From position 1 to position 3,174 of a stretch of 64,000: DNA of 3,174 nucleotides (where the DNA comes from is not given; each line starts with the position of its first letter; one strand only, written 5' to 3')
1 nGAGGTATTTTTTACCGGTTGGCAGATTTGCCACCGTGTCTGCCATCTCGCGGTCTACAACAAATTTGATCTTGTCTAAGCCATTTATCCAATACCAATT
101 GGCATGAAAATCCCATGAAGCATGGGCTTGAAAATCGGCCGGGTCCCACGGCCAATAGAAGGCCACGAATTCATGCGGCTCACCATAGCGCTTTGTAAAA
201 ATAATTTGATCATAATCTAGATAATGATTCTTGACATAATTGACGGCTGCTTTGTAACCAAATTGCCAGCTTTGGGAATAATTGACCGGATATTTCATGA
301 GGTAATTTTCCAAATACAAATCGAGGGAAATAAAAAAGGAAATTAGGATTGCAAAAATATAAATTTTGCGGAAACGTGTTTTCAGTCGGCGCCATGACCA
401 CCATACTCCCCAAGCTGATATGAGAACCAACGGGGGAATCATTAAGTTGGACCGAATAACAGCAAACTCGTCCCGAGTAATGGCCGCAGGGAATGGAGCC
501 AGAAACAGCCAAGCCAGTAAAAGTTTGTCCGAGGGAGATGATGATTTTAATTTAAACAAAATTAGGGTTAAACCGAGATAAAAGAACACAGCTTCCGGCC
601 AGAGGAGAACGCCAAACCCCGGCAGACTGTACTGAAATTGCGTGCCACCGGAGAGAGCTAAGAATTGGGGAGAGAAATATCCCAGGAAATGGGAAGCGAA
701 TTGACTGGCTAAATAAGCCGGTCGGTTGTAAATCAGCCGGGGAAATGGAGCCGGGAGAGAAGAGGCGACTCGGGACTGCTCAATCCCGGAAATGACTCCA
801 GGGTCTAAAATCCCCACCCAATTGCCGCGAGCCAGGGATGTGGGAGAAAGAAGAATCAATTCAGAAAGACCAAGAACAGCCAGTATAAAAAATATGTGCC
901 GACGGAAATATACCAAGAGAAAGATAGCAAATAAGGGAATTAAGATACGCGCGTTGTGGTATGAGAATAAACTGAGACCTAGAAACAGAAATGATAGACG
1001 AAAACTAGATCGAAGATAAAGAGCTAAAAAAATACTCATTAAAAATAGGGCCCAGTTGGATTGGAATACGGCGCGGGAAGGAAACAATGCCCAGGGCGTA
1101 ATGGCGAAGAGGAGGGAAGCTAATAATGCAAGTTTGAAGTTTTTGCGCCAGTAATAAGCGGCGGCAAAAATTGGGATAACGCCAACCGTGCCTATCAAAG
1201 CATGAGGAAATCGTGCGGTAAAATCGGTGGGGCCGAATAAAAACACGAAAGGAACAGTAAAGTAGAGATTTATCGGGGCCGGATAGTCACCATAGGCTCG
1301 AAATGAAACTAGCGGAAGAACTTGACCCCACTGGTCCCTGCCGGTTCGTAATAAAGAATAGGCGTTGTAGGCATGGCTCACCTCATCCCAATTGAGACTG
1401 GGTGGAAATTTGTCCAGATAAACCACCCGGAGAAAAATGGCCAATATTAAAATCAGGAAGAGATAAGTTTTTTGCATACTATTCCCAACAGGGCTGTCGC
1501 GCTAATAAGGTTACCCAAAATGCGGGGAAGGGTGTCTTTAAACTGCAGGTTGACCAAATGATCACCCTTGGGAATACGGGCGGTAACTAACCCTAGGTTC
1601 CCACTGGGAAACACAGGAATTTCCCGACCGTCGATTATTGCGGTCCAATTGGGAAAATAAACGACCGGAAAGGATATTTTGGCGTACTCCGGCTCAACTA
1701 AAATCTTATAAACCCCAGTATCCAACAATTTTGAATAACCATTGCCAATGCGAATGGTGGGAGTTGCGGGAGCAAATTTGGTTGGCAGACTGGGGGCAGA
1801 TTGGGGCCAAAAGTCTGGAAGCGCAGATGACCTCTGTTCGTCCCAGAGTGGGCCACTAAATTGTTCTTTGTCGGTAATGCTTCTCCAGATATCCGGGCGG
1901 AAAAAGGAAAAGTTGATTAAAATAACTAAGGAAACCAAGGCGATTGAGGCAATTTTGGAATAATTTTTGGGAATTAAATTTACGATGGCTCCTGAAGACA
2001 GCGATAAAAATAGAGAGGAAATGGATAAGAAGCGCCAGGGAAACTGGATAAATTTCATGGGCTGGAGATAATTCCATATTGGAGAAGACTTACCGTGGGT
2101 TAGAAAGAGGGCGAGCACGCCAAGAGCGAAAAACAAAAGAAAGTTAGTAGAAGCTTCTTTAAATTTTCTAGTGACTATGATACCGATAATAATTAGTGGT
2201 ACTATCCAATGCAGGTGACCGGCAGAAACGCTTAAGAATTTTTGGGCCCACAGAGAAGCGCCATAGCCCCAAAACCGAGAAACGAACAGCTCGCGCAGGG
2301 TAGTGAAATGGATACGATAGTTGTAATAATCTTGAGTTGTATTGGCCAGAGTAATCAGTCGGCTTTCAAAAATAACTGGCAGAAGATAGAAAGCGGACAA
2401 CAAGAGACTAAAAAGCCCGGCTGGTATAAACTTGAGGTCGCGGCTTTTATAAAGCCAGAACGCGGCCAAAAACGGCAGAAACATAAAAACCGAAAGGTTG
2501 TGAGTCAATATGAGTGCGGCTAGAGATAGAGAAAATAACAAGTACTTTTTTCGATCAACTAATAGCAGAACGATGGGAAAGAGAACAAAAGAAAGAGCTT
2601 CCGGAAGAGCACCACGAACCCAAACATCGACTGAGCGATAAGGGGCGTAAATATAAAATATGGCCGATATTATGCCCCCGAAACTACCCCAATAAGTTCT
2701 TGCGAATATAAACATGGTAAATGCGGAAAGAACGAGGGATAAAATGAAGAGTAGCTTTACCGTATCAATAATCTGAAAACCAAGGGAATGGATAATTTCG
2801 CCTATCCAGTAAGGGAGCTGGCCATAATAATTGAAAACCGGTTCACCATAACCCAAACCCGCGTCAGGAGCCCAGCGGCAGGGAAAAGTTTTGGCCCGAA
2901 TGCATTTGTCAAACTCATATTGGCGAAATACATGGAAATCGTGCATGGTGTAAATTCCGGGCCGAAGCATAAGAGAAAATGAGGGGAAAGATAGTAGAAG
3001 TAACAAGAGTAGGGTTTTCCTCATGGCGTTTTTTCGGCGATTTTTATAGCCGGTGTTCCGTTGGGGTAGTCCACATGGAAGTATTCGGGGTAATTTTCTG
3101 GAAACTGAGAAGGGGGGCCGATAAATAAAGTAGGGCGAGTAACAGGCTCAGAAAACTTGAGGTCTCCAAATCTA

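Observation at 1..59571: About 58 kb envelope-glycosylation super-cluster built on lipid-linked sugar donors plus GT-C transferases, with a complete dTDP-rhamnose pathway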

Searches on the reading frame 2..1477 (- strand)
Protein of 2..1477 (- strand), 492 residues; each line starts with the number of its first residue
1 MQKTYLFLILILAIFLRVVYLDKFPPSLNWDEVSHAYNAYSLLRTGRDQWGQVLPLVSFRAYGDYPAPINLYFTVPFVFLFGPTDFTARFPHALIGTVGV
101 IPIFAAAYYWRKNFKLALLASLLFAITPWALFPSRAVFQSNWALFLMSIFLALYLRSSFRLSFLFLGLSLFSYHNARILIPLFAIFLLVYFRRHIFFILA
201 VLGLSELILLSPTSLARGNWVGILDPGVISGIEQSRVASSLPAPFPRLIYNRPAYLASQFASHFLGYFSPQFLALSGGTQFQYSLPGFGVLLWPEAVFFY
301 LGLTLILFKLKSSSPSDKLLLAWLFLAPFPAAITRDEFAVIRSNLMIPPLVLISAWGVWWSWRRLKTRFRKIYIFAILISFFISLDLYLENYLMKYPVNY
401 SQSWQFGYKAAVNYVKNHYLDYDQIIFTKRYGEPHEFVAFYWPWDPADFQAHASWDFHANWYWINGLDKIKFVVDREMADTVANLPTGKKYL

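Call 101: search_protein_families(library=pfam, proteins=[window:2-1477:-], max_evalue=0.01)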
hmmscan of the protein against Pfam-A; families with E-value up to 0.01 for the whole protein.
window:2-1477:- (492 aa): 0 families

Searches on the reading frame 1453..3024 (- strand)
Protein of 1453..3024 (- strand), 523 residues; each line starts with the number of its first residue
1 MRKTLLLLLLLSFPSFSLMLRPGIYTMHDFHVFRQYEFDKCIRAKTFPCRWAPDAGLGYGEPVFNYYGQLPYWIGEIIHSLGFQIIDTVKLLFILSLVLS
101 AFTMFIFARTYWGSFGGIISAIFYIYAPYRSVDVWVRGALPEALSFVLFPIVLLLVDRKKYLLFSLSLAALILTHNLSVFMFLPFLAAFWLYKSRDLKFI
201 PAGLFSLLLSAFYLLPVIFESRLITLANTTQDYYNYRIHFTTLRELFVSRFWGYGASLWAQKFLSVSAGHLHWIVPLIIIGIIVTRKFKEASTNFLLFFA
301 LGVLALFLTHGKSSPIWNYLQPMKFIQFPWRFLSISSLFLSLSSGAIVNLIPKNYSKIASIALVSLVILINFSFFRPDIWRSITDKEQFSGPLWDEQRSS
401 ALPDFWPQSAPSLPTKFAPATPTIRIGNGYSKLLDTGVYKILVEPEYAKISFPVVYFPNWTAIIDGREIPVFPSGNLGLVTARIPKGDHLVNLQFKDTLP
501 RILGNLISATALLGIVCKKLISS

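Call 5: search_protein_families(library=pfam, proteins=[window:1453-3024:-], max_evalue=0.01)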
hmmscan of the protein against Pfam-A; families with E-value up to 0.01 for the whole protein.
window:1453-3024:- (523 aa): 1 family
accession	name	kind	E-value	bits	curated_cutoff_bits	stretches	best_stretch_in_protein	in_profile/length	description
PF10131.15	PTPS_related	-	0.0007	18.6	26.4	1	64-370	1-302/621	6-pyruvoyl-tetrahydropterin synthase related domain; membrane protein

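Call 22: search_solved_structures(query=A3, max_evalue=10)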
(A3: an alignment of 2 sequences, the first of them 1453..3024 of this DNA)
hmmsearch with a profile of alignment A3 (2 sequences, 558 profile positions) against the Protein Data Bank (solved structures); distinct sequences matched with E-value up to 10: 0.

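Call 40: search_protein_families(library=ncbifam, proteins=[window:1453-3024:-], max_evalue=0.01)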
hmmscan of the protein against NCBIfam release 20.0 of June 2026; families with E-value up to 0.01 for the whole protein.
window:1453-3024:- (523 aa): 0 families

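Call 89: find_encoding_contigs(protein=window:1453-3024:-, flank=10000, max_places=2)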
Protein window:1453-3024:- (523 aa): 24 contigs read that carry it; 2 places shown.
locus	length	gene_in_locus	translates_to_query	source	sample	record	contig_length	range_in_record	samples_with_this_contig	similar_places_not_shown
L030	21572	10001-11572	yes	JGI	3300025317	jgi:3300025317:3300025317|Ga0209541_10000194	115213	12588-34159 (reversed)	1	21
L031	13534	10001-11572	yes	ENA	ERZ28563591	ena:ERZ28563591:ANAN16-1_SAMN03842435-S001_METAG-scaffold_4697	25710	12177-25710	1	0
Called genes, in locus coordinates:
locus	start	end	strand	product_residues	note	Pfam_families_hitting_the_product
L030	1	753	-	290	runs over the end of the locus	PF00535:Glycos_transf_2, PF10111:Glyco_tranf_2_2 (weak), PF13641:Glyco_tranf_2_3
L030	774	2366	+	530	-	PF13231:PMT_2 (weak)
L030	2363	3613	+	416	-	-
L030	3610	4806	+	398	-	PF09594:GT87 (weak)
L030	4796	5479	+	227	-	-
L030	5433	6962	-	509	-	PF13231:PMT_2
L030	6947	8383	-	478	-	-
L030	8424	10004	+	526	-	PF02366:PMT (weak), PF13231:PMT_2 (weak)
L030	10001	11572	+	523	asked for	-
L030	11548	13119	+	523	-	-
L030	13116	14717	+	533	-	-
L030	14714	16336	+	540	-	PF13231:PMT_2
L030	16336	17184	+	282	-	PF00535:Glycos_transf_2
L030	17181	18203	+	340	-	PF13439:Glyco_transf_4 (weak), PF20706:GT4-conflict, PF00534:Glycos_transf_1, PF13692:Glyco_trans_1_4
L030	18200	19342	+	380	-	PF04188:Mannosyl_trans2 (weak)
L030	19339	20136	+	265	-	PF00535:Glycos_transf_2, PF13641:Glyco_tranf_2_3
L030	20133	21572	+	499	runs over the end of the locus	-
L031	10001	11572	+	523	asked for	-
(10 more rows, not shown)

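Call 101: search_protein_families(library=pfam, proteins=[L030:18200-19342:+, L030:20133-21572:+, L030:13116-14717:+, L030:14714-16336:+, L030:19339-20136:+], max_evalue=0.01)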
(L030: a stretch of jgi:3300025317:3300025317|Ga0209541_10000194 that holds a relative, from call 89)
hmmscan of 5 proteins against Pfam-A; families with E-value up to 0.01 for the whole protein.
L030:18200-19342:+ (380 aa): 1 family
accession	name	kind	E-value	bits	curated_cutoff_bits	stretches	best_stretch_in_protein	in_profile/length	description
PF04188.19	Mannosyl_trans2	-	2.3e-06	27.7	22.4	1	9-183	16-203/443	Mannosyltransferase (PIG-V)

L030:20133-21572:+ (480 aa): 0 families

L030:13116-14717:+ (533 aa): 1 family
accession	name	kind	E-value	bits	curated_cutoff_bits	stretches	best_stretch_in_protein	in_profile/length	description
PF13231.12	PMT_2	-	0.00019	22.2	26.1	1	68-217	4-152/160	Dolichyl-phosphate-mannose-protein mannosyltransferase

L030:14714-16336:+ (540 aa): 2 families
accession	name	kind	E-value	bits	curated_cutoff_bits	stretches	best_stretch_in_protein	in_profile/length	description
PF13231.12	PMT_2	-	5.5e-09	36.9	26.1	1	65-221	2-156/160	Dolichyl-phosphate-mannose-protein mannosyltransferase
PF02366.24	PMT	-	0.00033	20.7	22.7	1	8-136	2-134/245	Dolichyl-phosphate-mannose-protein mannosyltransferase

L030:19339-20136:+ (265 aa): 3 families
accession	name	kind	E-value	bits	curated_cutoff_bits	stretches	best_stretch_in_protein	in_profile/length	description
PF00535.33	Glycos_transf_2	-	3.9e-26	92.4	23.3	1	7-174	1-167/168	Glycosyl transferase family 2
PF13641.12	Glyco_tranf_2_3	-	4e-08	34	27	1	6-208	3-209/230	Glycosyltransferase like family 2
PF10111.15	Glyco_tranf_2_2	-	0.0031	17.5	27.3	1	7-110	1-104/276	Glycosyltransferase like family 2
